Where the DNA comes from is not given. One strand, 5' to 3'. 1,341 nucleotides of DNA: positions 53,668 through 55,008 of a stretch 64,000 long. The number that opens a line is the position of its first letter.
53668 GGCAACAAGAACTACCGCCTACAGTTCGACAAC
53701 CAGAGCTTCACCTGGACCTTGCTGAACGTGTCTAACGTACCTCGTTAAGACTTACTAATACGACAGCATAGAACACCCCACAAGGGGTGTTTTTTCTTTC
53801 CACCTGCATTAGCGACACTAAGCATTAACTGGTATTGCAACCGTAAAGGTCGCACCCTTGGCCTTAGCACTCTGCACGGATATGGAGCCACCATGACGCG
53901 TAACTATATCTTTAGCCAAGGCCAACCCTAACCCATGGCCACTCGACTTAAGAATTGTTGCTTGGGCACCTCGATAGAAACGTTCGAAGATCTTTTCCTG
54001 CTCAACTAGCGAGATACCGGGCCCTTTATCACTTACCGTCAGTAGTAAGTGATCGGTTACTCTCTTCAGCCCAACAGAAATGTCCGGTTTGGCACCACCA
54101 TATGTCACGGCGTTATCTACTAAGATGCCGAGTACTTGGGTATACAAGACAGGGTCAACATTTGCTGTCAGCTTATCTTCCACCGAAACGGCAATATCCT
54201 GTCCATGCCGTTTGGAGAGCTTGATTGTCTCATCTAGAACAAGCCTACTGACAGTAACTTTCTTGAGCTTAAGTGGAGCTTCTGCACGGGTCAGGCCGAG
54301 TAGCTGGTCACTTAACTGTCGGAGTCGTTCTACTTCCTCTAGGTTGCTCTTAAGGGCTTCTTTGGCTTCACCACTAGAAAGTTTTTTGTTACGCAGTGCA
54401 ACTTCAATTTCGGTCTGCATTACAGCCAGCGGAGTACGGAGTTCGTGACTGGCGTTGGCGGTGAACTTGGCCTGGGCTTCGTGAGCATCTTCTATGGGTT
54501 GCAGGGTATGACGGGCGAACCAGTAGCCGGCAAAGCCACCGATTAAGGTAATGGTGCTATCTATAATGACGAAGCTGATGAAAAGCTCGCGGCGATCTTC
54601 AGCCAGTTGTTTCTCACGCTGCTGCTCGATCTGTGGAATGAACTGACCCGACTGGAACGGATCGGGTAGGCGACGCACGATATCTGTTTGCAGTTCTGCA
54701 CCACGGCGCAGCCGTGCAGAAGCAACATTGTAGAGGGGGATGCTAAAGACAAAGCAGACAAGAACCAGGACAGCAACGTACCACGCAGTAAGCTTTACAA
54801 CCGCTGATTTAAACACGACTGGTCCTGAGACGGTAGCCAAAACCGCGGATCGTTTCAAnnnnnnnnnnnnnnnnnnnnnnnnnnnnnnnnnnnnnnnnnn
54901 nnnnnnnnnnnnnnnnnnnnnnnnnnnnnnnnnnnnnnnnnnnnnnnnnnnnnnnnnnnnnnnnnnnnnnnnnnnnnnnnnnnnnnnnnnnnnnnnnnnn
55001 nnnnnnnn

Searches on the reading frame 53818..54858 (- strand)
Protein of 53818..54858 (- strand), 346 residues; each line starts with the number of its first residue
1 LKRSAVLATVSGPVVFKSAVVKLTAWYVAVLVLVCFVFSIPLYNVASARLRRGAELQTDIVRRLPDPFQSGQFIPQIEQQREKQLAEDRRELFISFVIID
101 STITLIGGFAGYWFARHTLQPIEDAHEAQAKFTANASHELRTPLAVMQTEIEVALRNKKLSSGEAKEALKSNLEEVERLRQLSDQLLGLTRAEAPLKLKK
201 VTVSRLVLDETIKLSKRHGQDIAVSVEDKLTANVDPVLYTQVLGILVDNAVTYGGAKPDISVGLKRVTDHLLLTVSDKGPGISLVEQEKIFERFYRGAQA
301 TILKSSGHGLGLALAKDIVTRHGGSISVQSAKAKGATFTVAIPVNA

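Call 90: search_protein_families(library=pfam, proteins=[window:53818-54858:-], max_evalue=0.0001)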
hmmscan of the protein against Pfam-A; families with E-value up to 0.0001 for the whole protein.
window:53818-54858:- (346 aa): 2 families
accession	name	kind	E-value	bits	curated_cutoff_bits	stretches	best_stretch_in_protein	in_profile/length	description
PF02518.31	HATPase_c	-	5.7e-26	91.6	26.4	1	235-344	2-109/111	Histidine kinase-, DNA gyrase B-, and HSP90-like ATPase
PF00512.31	HisKA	-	4e-15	56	26.9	1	129-194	2-65/66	His Kinase A (phospho-acceptor) domain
